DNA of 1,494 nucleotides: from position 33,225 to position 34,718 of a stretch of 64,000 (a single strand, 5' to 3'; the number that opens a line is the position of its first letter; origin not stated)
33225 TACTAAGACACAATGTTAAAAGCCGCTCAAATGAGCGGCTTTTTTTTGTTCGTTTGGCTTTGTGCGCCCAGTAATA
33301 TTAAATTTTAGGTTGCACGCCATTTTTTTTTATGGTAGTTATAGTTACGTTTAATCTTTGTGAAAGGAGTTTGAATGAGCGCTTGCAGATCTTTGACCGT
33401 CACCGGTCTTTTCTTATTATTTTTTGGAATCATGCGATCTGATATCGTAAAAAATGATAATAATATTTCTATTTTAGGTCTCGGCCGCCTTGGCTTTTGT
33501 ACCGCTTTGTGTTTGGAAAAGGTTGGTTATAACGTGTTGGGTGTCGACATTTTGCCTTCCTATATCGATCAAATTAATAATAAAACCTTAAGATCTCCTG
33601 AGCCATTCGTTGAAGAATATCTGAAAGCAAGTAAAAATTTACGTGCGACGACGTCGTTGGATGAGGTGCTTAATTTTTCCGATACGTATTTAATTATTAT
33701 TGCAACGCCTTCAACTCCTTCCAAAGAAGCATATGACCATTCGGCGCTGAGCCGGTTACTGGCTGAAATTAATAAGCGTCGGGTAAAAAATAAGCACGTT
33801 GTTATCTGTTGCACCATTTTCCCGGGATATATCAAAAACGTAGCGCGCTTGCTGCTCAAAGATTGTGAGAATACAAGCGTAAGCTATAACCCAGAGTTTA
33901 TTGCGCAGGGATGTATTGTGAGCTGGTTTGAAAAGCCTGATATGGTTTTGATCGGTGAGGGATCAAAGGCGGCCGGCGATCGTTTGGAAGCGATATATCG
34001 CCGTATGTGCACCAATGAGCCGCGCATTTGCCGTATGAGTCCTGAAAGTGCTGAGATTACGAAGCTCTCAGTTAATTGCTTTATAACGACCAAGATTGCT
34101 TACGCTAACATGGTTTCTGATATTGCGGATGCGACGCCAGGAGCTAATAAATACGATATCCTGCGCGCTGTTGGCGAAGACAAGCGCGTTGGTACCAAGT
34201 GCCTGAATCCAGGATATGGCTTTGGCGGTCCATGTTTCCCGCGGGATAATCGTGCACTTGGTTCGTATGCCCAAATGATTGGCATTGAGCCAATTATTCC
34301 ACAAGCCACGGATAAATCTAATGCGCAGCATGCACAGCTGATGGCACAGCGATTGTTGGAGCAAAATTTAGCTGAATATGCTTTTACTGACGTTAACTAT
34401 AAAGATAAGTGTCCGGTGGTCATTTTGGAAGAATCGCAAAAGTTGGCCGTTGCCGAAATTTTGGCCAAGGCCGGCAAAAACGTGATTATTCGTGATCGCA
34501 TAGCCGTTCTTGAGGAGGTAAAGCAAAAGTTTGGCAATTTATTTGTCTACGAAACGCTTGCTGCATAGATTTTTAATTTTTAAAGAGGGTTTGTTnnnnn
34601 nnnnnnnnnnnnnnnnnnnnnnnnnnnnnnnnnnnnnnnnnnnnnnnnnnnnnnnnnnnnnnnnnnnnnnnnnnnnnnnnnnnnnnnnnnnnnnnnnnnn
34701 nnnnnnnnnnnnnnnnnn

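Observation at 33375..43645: Glycan cluster of eukaryote/virus-type enzymes in which nearly every enzyme carries an N-terminal signal-anchor, with no flippase, polymerase or priming transferase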

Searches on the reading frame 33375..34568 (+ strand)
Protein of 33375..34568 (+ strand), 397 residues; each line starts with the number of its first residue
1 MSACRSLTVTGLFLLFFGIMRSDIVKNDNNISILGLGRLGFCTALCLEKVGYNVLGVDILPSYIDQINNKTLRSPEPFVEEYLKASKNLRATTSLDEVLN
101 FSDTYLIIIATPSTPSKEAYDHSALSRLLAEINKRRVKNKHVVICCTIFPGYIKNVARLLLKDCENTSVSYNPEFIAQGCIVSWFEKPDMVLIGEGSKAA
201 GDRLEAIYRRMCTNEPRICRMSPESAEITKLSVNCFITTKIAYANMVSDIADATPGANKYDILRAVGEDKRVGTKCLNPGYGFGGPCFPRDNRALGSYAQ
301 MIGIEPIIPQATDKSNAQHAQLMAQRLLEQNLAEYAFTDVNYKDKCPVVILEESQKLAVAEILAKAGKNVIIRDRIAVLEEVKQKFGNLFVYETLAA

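Call 3: search_protein_families(library=pfam, proteins=[window:33375-34568:+], max_evalue=0.01)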
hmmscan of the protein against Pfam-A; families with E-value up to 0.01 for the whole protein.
window:33375-34568:+ (397 aa): 4 families
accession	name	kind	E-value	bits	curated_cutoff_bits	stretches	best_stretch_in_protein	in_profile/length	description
PF03721.20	UDPG_MGDP_dh_N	-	6.2e-28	98.1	27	1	30-207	2-187/187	UDP-glucose/GDP-mannose dehydrogenase family, NAD binding domain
PF00984.24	UDPG_MGDP_dh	-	3.1e-24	85.3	25.4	1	224-317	1-93/94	UDP-glucose/GDP-mannose dehydrogenase family, central domain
PF01210.29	NAD_Gly3P_dh_N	-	0.00025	21.5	23.1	1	31-114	2-80/158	NAD-dependent glycerol-3-phosphate dehydrogenase N-terminus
PF02558.23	ApbA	-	0.00031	20.8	22.2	1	31-121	1-84/150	Ketopantoate reductase PanE/ApbA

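Call 4: search_protein_families(library=ncbifam, proteins=[window:33375-34568:+], max_evalue=0.01)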
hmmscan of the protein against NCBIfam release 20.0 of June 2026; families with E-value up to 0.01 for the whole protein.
window:33375-34568:+ (397 aa): 9 families
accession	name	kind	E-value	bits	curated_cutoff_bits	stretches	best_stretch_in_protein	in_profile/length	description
TIGR03026.1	NDP-sugDHase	subfamily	4.3e-68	230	189.8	1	30-384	2-363/413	nucleotide sugar dehydrogenase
NF041297.1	UDPGDh_AglM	equivalog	2.5e-46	158.5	670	1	30-389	2-370/429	UDP-glucose 6-dehydrogenase AglM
NF047673.2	TeichurnBiosyTuaD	equivalog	4e-32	111.9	700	1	30-393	3-368/439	UDP-glucose 6-dehydrogenase TuaD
NF040825.1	UDPMaNacDH_Arch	equivalog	9e-25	87.4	750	1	30-304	2-276/418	UDP-N-acetyl-D-mannosamine dehydrogenase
NF011631.0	PRK15057.1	equivalog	2.2e-22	79.7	757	1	30-303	2-269/388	UDP-glucose 6-dehydrogenase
NF008286.0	PRK11064.1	equivalog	2.6e-18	65.8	459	1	29-291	4-270/420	UDP-N-acetyl-D-mannosamine dehydrogenase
NF000942.0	PRK00094.1-4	subfamily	0.00081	18.7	257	1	29-121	3-90/334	NAD(P)H-dependent glycerol-3-phosphate dehydrogenase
TIGR00745.1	apbA_panE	subfamily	0.0017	17.7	141.35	1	30-133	1-93/305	2-dehydropantoate 2-reductase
NF000941.0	PRK00094.1-3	equivalog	0.0019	17.5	423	1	29-113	2-83/336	NAD(P)H-dependent glycerol-3-phosphate dehydrogenase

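Call 22: find_homologous_proteins(query=window:33375-34568:+, max_evalue=1e-20)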
Query window:33375-34568:+ (397 aa): 5906 proteins with E <= 1e-20 among 8000 candidates; the best 120 are listed.
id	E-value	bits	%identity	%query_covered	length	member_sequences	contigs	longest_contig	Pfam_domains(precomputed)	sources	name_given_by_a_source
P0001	5.1e-264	893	100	100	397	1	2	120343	PF00984.25,PF03721.21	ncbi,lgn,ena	-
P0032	5.3e-199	679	79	92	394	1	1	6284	PF00984.25,PF02558.23,PF03721.21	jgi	jgi:nucleotide sugar dehydrogenase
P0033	2.8e-197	673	79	93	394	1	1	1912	PF00984.25,PF03721.21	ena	-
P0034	2.8e-193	660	76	93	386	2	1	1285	PF00984.25,PF03721.21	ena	-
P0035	7.0e-193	659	74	95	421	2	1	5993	PF00984.25,PF03721.21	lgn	-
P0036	2.7e-187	640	73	96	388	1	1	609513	PF00984.25,PF03721.21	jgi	-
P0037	1.2e-186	638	74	92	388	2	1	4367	PF00984.25,PF01210.30,PF03721.21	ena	-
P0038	6.4e-175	600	68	97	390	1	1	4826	PF00984.25,PF01210.30,PF03721.21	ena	-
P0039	2.5e-174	598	71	92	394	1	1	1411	PF00984.25,PF03721.21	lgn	-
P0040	3.6e-174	597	72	93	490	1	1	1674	PF00984.25,PF03721.21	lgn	-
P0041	4.4e-174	597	70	93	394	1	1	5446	PF00984.25,PF03721.21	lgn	-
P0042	2.3e-172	591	66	97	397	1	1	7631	PF00984.25,PF02558.23,PF03721.21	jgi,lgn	-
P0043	1.6e-171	588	66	97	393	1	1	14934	PF00984.25,PF02558.23,PF03721.21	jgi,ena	-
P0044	2.5e-171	588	68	93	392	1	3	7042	PF00984.25,PF02558.23,PF03721.21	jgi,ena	-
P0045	2.5e-171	588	68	92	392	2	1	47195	PF00984.25,PF01210.30,PF03721.21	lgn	-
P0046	8.6e-171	586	67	96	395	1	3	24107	PF00984.25,PF03721.21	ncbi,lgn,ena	-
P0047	2.0e-170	585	69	93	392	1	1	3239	PF00984.25,PF02558.23,PF03721.21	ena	-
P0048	1.4e-169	582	69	92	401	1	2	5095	PF00984.25,PF03721.21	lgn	-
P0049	4.6e-169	580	68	93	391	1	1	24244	PF00984.25,PF03721.21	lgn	-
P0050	5.8e-169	580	65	97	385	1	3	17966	PF00984.25,PF03721.21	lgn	-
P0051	1.0e-168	579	68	92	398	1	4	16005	PF00984.25,PF01210.30,PF03721.21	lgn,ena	-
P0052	2.0e-167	575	64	97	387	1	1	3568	PF00984.25,PF03721.21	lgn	-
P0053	2.3e-167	575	66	92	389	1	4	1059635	PF00984.25,PF03721.21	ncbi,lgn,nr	ncbi:MAG TPA: nucleotide sugar dehydrogenase [Candidatus Babeliales bacterium]|nr:nucleotide sugar d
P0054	6.9e-167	573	65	99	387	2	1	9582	PF00984.25,PF01210.30,PF03721.21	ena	-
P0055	1.5e-166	572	69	92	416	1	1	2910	PF00984.25,PF03721.21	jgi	jgi:UDPglucose 6-dehydrogenase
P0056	1.6e-166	572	65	97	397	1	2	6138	PF00984.25,PF03721.21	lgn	-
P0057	2.8e-166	571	68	91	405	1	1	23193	PF00984.25,PF03721.21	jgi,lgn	jgi:nucleotide sugar dehydrogenase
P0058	3.7e-166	571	65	96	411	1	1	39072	PF00984.25,PF02558.23,PF03721.21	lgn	-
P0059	1.1e-165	569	66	96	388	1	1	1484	PF00984.25,PF03721.21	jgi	jgi:nucleotide sugar dehydrogenase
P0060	5.3e-165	567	67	91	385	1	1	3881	PF00984.25,PF01210.30,PF03721.21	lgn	-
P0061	1.2e-164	566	65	99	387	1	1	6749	PF00984.25,PF01210.30,PF03721.21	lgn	-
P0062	4.7e-164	564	68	92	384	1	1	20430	PF00984.25,PF03721.21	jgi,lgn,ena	-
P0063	5.7e-164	564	67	92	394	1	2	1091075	PF00984.25,PF03446.22,PF03721.21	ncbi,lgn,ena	-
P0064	1.2e-163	563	66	92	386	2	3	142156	PF00984.25,PF03721.21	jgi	jgi:nucleotide sugar dehydrogenase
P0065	2.4e-163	562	67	92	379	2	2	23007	PF00984.25,PF02558.23,PF03721.21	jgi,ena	jgi:nucleotide sugar dehydrogenase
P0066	2.6e-163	561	63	96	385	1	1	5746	PF00984.25,PF03721.21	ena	-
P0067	1.9e-162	559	64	97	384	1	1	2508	PF00984.25,PF03721.21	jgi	jgi:UDPglucose 6-dehydrogenase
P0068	2.8e-162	558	63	97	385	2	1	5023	PF00984.25,PF03721.21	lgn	-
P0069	3.7e-162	558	66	92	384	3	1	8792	PF00984.25,PF01210.30,PF03721.21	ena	-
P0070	4.8e-162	557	63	96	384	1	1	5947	PF00984.25,PF03721.21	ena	-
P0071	1.5e-161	556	66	92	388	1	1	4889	PF00984.25,PF03721.21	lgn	-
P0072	2.0e-161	555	64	92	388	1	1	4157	PF00984.25,PF01210.30,PF03721.21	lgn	-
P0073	2.9e-161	555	65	93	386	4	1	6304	PF00984.25,PF03721.21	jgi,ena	-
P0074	9.3e-161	553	64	97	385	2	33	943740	PF00984.25,PF03721.21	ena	-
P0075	1.7e-160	552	65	92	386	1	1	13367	PF00984.25,PF01210.30,PF03721.21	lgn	-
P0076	3.0e-160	551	62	94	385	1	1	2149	PF00984.25,PF03721.21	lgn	-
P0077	1.5e-159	549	62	96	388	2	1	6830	PF00984.25,PF03721.21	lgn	-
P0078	1.6e-159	549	62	97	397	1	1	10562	PF00984.25,PF03721.21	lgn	-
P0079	2.1e-159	549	64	97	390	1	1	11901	PF00984.25,PF03721.21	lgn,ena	-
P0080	2.5e-159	548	63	96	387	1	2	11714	PF00984.25,PF03721.21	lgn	-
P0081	3.0e-159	548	64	91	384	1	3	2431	PF00984.25,PF01210.30,PF03721.21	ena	-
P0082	2.1e-158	545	60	97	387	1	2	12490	PF00984.25,PF03721.21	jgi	jgi:nucleotide sugar dehydrogenase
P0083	2.5e-158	545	62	96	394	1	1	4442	PF00984.25,PF03721.21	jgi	jgi:nucleotide sugar dehydrogenase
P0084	6.9e-158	544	63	97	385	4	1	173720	PF00984.25,PF03721.21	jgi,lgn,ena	-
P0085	1.8e-157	542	62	98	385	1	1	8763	PF00984.25,PF03721.21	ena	-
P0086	2.8e-157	542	61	96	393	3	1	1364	PF00984.25,PF03721.21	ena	-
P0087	3.3e-157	541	63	96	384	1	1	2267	PF00984.25,PF03721.21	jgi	jgi:UDPglucose 6-dehydrogenase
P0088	3.4e-157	541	64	93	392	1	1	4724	PF00984.25,PF03721.21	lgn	-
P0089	5.8e-157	541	61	97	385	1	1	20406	PF00984.25,PF03721.21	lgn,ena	-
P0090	6.2e-157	540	61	97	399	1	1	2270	PF00984.25,PF03721.21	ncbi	-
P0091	9.2e-157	540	62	95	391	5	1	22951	PF00984.25,PF03721.21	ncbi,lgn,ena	-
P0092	1.0e-156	540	64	92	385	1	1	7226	PF00984.25,PF03721.21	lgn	-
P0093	1.0e-156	540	63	92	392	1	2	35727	PF00984.25,PF02558.23,PF01210.30,PF03721.21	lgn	-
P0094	1.0e-156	540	62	94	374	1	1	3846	PF00984.25,PF03721.21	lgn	-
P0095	1.7e-156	539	61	98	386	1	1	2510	PF00984.25,PF03721.21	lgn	-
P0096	2.0e-156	539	63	93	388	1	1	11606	PF00984.25,PF03721.21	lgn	-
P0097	2.3e-156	539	61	96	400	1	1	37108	PF00984.25,PF03721.21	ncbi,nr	ncbi:MAG: nucleotide sugar dehydrogenase [Candidatus Babeliales bacterium]|nr:nucleotide sugar dehyd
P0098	6.1e-156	537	61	96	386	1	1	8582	PF00984.25,PF03721.21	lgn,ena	-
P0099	6.9e-156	537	63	97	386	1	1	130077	PF00984.25,PF03721.21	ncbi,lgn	-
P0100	7.4e-156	537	62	96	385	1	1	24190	PF00984.25,PF03721.21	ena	-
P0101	8.7e-156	537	62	95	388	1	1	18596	PF00984.25,PF03721.21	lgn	-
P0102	4.1e-155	534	63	92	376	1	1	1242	PF00984.25,PF03721.21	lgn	-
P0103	4.6e-155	534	63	92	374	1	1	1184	PF00984.25,PF03721.21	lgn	-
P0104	1.0e-154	533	63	92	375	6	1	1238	PF00984.25,PF03721.21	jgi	-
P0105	1.6e-154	532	64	92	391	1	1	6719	PF00984.25,PF03721.21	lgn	-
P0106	2.4e-154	532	64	92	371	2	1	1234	PF00984.25,PF03721.21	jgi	-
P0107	2.9e-154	532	61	92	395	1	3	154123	PF00984.25,PF03721.21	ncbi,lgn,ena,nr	ncbi:MAG TPA: nucleotide sugar dehydrogenase [Candidatus Babeliales bacterium]|nr:nucleotide sugar d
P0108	4.2e-154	531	62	92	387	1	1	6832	PF00984.25,PF02558.23,PF03721.21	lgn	-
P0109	8.4e-154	530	62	92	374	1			PF00984.25,PF03721.21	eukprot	eukprot:TRINITY_DN4643_c0_g1_i1.p1 TRINITY_DN4643_c0_g1~~TRINITY_DN4643_c0_g1_i1.p1 ORF type:complet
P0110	1.3e-153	530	61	97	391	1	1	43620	PF00984.25,PF03721.21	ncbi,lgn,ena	-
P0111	1.5e-153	529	63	95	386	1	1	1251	PF00984.25,PF03721.21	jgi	-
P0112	2.7e-153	528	63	93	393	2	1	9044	PF00984.25,PF02558.23,PF03721.21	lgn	-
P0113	2.9e-153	528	59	98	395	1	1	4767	PF00984.25,PF03721.21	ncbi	-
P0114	3.8e-153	528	61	96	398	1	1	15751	PF00984.25,PF03721.21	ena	-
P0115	4.6e-153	528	62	93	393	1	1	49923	PF00984.25,PF03721.21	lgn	-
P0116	5.4e-153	527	62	92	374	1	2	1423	PF00984.25,PF03721.21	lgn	-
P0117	7.6e-153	527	61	97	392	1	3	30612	PF00984.25,PF03721.21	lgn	-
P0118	1.9e-152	526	62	92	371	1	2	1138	PF00984.25,PF03721.21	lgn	-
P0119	1.9e-152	526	64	92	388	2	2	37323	PF00984.25,PF03721.21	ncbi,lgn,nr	ncbi:MAG: nucleotide sugar dehydrogenase [Candidatus Dependentiae bacterium]|nr:nucleotide sugar deh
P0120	3.4e-152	525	62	92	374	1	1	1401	PF00984.25,PF03721.21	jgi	-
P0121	4.8e-152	524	60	93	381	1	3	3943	PF00984.25,PF03721.21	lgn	-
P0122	4.8e-152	524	61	93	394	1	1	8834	PF00984.25,PF03721.21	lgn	-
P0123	8.0e-152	524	59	97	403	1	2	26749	PF00984.25,PF03721.21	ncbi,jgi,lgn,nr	ncbi:MAG TPA: nucleotide sugar dehydrogenase [Candidatus Babeliales bacterium]|jgi:nucleotide sugar 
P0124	1.0e-151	523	62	97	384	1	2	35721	PF00984.25,PF03721.21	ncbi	-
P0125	1.7e-151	523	60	97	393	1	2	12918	PF00984.25,PF03721.21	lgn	-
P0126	2.0e-151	522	61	92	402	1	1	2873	PF00984.25,PF03721.21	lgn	-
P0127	2.9e-151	522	62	92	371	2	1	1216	PF00984.25,PF03721.21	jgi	-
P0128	4.3e-151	521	59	97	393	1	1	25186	PF00984.25,PF03721.21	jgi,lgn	-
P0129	5.0e-151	521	58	98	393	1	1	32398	PF00984.25,PF03721.21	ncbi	-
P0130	7.0e-151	521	63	92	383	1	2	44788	PF00984.25,PF03721.21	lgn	-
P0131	8.7e-151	520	61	93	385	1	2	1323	PF00984.25,PF02558.23,PF03721.21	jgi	-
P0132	8.9e-151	520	60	96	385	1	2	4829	PF00984.25,PF01210.30,PF03721.21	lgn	-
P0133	1.3e-150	520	60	97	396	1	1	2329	PF00984.25,PF03721.21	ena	-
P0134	1.4e-150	520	62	92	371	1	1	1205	PF00984.25,PF03721.21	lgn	-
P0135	1.6e-150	519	60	93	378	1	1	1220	PF00984.25,PF02558.23,PF03721.21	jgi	jgi:nucleotide sugar dehydrogenase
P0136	1.6e-150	519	59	97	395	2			PF00984.25,PF03721.21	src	-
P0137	1.7e-150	519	60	95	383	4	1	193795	PF00984.25,PF03721.21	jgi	jgi:UDPglucose 6-dehydrogenase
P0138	2.1e-150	519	62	92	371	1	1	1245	PF00984.25,PF03721.21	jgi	-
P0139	2.3e-150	519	63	92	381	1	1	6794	PF00984.25,PF03721.21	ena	-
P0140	3.4e-150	518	60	93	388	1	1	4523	PF00984.25,PF03721.21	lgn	-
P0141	3.5e-150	518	61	92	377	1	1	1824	PF00984.25,PF03721.21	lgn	-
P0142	5.1e-150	518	61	92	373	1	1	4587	PF00984.25,PF03721.21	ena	-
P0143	5.4e-150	518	61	92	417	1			PF00984.25,PF03721.21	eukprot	eukprot:tig00020610_g12066.t1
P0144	5.6e-150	518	59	96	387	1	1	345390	PF00984.25,PF03721.21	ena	-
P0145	6.2e-150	517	60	92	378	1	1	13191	PF00984.25,PF03721.21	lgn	-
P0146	7.3e-150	517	62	92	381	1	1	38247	PF00984.25,PF03721.21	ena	-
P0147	7.6e-150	517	60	97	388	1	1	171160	PF00984.25,PF03721.21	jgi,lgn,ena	-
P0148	1.4e-149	516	62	92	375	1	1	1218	PF00984.25,PF03721.21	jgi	-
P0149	1.4e-149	516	62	91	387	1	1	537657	PF00984.25,PF03446.22,PF01210.30,PF03721.21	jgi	jgi:UDPglucose 6-dehydrogenase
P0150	1.7e-149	516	62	91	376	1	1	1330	PF00984.25,PF03721.21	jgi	-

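Call 25: find_encoding_contigs(protein=P0036, flank=10000, max_places=2)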
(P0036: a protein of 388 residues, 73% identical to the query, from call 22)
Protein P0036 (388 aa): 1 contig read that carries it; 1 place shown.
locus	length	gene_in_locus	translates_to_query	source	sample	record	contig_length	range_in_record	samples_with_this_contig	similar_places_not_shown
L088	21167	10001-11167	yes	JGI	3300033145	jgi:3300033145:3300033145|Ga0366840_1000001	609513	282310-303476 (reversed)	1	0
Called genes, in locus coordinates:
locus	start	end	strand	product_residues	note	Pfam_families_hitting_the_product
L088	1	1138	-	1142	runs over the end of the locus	-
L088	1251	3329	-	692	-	PF01432:Peptidase_M3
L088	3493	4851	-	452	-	-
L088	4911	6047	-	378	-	PF20706:GT4-conflict, PF13439:Glyco_transf_4, PF13579:Glyco_trans_4_4, PF00534:Glycos_transf_1, PF13692:Glyco_trans_1_4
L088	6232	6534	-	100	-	-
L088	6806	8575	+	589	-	PF21710:Spt6_S1 (faint), PF00575:S1, PF13509:S1_2 (faint), PF23459:S1_RRP5 (faint), PF00575:S1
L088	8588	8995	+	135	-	PF00334:NDK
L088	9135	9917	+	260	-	-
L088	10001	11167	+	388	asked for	PF03721:UDPG_MGDP_dh_N, PF00984:UDPG_MGDP_dh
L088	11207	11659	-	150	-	PF01029:NusB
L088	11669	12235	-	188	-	PF08207:EFP_N, PF01132:EFP, PF09285:Elong-fact-P_C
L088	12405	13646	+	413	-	PF00464:SHMT, PF00155:Aminotran_1_2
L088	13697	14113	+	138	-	-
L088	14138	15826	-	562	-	PF00535:Glycos_transf_2, PF13641:Glyco_tranf_2_3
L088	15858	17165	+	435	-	PF01943:Polysacc_synt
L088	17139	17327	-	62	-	-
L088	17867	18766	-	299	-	-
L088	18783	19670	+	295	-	-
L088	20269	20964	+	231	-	PF05050:Methyltransf_21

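Call 26: find_encoding_contigs(protein=P0053, flank=10000, max_places=2)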
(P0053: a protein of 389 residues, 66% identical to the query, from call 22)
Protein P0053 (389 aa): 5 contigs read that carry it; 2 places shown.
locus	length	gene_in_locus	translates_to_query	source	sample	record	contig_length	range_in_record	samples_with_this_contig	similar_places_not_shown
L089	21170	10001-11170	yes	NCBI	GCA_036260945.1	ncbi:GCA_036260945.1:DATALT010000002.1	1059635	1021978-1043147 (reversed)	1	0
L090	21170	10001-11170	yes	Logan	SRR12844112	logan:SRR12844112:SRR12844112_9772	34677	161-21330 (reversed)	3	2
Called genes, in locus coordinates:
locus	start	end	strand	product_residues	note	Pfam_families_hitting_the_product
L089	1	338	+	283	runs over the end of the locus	-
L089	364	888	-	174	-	PF01029:NusB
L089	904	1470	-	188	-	PF08207:EFP_N, PF01132:EFP, PF09285:Elong-fact-P_C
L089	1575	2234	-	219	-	PF00702:Hydrolase, PF13419:HAD_2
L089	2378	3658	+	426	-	PF00464:SHMT, PF00155:Aminotran_1_2, PF01212:Beta_elim_lyase (faint)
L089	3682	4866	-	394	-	PF00890:FAD_binding_2 (faint), PF07992:Pyr_redox_2, PF13738:Pyr_redox_3, PF00070:Pyr_redox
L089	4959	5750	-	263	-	-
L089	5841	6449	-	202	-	-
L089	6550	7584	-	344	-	-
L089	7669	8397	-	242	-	-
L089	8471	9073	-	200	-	-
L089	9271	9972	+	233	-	PF05050:Methyltransf_21 (weak)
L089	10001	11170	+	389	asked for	PF03721:UDPG_MGDP_dh_N, PF00984:UDPG_MGDP_dh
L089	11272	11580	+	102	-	PF13649:Methyltransf_25 (weak)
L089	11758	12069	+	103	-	-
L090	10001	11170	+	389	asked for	PF03721:UDPG_MGDP_dh_N, PF00984:UDPG_MGDP_dh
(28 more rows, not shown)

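Call 28: search_solved_structures(query=window:33375-34568:+, max_evalue=1e-15)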
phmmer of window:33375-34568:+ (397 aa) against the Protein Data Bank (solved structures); distinct sequences matched with E-value up to 1e-15: 27.
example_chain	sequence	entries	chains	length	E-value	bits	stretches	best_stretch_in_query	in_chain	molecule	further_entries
3vtf_A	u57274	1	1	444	4e-40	141.1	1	30-390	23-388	UDP-glucose 6-dehydrogenase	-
1mfz_A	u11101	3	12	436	3.1e-37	131.6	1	31-375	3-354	GDP-mannose 6-dehydrogenase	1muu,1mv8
3gg2_A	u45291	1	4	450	7.9e-36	127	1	30-393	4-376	Sugar dehydrogenase, UDP-glucose/GDP-mannose dehydrogenase family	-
2y0d_A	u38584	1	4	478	1.3e-32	116.4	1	29-330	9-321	UDP-GLUCOSE DEHYDROGENASE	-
2y0c_A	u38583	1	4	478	3.3e-32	115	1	29-330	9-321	UDP-GLUCOSE DEHYDROGENASE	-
2y0e_A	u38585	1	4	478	4.6e-32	114.6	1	29-330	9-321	UDP-GLUCOSE DEHYDROGENASE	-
4a7p_A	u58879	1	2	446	3.3e-31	111.7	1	30-327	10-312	UDP-GLUCOSE DEHYDROGENASE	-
5tjh_A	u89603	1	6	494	1.1e-24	90.3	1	33-305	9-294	UDP-glucose 6-dehydrogenase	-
2q3e_A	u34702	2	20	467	1.3e-24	90.1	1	33-305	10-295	UDP-glucose 6-dehydrogenase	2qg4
5w4x_A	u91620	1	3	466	1.3e-24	90.1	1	33-305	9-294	UDP-glucose 6-dehydrogenase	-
9ou8_A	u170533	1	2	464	1.4e-24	89.9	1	33-307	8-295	UDP-glucose 6-dehydrogenase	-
3tdk_A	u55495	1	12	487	1.5e-24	89.9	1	33-305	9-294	UDP-glucose 6-dehydrogenase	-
5vr8_A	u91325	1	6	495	1.5e-24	89.8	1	33-305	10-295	UDP-glucose 6-dehydrogenase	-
3prj_A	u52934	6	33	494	1.5e-24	89.8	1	33-305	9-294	UDP-glucose 6-dehydrogenase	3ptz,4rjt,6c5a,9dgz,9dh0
4edf_A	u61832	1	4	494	1.5e-24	89.8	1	33-305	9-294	UDP-glucose 6-dehydrogenase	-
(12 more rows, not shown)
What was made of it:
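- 33375..34568 (+): Nucleotide-sugar dehydrogenase (DH) with a 15-residue hydrophobic N-terminal core (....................) before the Rossmann motif. The sugar substrate is not assignable. Best solved relatives are a UDP-Glc dehydrogenase (4e-40) and a GDP-Man dehydrogenase (3e-37) (call 28).
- On UDP-glucose/GDP-mannose dehydrogenase family: UDP-Glc dehydrogenase and GDP-Man dehydrogenase structures score about equally (call 28).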

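Call 62: find_encoding_contigs(protein=P0032, flank=10000, max_places=2)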
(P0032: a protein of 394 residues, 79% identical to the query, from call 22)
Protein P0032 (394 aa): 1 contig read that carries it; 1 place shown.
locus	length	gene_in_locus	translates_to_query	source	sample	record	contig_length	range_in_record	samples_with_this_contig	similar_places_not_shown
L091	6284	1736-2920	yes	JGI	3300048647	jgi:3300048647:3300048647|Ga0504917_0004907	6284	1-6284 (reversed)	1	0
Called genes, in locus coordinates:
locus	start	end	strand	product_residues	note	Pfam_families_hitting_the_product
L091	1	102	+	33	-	?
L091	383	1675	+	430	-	PF01943:Polysacc_synt, PF04506:Rft-1 (weak), PF13440:Polysacc_synt_3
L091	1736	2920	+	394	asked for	PF02558:ApbA (faint), PF03721:UDPG_MGDP_dh_N, PF00984:UDPG_MGDP_dh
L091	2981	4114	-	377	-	PF01370:Epimerase, PF16363:GDP_Man_Dehyd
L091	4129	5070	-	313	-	PF01370:Epimerase, PF02719:Polysacc_synt_2 (faint), PF04321:RmlD_sub_bind, PF16363:GDP_Man_Dehyd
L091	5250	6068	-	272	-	PF08795:DUF1796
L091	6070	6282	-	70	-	?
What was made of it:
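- Wzx-like genes lie next to or near the signal-peptide-bearing dehydrogenase in L091 and L088 (calls 25, 62).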
